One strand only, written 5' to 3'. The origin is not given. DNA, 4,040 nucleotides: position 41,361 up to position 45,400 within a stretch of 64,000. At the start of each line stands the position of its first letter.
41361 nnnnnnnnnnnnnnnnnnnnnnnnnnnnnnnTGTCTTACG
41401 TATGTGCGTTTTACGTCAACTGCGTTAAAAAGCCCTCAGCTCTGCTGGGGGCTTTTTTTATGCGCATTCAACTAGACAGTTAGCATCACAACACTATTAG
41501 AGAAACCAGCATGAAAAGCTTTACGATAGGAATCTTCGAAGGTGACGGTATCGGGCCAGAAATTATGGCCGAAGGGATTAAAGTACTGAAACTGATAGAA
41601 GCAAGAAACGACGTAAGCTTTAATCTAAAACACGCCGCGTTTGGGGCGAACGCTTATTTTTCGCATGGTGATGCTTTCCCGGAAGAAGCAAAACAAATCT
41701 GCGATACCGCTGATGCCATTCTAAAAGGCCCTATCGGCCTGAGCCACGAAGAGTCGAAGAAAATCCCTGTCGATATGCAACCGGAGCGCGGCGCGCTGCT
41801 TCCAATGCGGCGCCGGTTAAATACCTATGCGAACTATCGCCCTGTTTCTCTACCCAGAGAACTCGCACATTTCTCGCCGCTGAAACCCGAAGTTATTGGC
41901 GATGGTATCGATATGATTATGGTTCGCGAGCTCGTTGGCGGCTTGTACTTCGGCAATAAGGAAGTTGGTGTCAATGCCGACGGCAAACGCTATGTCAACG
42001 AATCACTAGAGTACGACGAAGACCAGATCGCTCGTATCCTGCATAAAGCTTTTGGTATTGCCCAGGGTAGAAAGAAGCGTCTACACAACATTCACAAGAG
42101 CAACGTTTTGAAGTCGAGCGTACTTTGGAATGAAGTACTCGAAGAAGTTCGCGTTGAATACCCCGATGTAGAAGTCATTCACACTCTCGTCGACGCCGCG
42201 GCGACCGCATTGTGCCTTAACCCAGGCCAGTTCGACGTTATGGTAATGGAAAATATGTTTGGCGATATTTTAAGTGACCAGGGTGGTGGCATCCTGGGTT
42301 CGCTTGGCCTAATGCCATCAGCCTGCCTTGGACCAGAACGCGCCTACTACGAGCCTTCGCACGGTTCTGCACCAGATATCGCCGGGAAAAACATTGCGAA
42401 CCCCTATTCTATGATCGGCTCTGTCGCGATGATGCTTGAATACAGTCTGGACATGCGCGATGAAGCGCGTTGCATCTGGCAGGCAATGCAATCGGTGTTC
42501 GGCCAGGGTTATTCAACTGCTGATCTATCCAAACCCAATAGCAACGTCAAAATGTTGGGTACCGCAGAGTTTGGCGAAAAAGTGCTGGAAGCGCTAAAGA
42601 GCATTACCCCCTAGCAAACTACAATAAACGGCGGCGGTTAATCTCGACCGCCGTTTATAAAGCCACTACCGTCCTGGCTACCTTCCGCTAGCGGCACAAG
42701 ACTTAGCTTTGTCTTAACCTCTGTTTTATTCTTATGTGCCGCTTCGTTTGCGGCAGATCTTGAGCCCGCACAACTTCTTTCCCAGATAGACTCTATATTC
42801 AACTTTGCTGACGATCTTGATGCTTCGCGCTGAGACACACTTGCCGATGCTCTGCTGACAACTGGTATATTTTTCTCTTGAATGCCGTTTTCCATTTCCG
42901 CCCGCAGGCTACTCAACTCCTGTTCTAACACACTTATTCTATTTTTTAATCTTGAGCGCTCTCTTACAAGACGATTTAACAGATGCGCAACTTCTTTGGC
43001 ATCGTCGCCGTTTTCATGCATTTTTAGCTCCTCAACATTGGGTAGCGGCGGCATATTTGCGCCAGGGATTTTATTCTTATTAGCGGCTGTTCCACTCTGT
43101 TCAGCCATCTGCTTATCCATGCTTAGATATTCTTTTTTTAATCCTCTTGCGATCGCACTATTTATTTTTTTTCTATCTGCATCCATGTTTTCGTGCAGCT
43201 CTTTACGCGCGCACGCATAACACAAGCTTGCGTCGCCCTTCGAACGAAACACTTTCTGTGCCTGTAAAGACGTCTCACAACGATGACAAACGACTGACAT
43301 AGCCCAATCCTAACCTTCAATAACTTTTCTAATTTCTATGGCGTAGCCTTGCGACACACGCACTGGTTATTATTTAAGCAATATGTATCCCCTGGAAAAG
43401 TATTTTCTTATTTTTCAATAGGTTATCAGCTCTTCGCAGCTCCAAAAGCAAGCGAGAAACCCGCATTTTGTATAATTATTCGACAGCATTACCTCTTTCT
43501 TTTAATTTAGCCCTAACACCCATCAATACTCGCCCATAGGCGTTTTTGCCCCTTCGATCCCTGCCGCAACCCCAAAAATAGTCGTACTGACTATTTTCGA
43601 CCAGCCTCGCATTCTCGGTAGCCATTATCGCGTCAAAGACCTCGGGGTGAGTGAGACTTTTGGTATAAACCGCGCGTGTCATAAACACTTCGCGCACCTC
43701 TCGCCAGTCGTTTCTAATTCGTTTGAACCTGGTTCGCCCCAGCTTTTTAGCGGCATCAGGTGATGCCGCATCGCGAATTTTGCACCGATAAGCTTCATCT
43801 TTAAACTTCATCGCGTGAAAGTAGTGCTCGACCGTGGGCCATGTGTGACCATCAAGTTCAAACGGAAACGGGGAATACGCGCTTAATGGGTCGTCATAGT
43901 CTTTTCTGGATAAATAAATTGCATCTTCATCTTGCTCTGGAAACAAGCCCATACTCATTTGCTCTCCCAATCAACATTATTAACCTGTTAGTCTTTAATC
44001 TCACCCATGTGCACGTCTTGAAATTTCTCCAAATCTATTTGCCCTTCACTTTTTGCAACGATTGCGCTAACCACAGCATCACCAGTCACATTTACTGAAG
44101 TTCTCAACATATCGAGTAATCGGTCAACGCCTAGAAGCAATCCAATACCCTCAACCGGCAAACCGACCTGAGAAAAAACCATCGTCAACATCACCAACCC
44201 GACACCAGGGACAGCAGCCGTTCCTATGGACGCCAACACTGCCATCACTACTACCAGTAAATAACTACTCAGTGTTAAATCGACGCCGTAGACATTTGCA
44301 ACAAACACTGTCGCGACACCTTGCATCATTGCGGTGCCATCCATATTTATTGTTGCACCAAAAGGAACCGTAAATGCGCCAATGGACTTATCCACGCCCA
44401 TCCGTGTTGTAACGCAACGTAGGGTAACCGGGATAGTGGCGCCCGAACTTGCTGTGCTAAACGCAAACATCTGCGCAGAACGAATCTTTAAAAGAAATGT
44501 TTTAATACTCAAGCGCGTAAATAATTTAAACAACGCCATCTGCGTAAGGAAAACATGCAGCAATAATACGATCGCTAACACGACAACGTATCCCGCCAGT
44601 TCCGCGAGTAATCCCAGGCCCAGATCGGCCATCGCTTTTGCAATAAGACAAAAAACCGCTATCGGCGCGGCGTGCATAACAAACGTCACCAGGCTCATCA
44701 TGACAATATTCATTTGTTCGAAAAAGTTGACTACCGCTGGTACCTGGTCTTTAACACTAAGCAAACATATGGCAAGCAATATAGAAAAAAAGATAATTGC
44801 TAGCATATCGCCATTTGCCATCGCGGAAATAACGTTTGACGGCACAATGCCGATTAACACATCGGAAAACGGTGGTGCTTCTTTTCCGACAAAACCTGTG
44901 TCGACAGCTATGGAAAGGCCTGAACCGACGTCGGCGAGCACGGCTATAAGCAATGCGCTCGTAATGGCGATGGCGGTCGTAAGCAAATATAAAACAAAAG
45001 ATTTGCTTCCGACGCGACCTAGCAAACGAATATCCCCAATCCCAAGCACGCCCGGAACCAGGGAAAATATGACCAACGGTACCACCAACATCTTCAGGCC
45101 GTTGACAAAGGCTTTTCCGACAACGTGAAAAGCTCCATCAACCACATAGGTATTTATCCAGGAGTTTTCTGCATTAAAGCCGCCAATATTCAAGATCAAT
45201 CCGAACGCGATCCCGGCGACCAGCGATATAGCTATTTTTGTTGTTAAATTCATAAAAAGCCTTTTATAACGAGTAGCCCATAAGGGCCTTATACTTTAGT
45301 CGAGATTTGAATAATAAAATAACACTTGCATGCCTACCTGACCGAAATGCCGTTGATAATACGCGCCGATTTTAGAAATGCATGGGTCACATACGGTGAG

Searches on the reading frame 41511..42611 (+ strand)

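Call 70: search_protein_families(library=pfam, proteins=[window:41511-42611:+], max_evalue=0.00001)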
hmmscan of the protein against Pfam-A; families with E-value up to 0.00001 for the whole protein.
window:41511-42611:+ (367 aa): 1 family
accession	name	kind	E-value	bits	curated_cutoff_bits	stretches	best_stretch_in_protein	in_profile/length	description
PF00180.25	Iso_dh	-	2.3e-108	363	27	1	6-358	2-348/348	Isocitrate/isopropylmalate dehydrogenase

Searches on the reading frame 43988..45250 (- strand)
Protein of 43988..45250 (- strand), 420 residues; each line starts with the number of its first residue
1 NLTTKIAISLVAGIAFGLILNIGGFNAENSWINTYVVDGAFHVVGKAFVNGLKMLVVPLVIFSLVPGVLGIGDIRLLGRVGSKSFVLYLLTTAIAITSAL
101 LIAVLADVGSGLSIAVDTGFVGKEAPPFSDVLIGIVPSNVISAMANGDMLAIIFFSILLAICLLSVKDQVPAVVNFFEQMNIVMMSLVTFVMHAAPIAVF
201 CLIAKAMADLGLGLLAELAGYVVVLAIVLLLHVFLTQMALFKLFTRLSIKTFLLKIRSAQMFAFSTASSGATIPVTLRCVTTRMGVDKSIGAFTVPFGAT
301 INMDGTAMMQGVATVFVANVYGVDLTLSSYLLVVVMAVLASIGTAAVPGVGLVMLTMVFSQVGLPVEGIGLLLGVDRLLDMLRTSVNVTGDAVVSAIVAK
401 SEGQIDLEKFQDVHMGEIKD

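Call 70: search_protein_families(library=pfam, proteins=[window:43988-45250:-], max_evalue=0.00001)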
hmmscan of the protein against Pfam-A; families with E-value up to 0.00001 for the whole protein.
window:43988-45250:- (420 aa): 1 family
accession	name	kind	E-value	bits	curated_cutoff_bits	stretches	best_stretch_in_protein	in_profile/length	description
PF00375.23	SDF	-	6.7e-114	381.3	27.9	1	2-400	1-386/387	Sodium:dicarboxylate symporter family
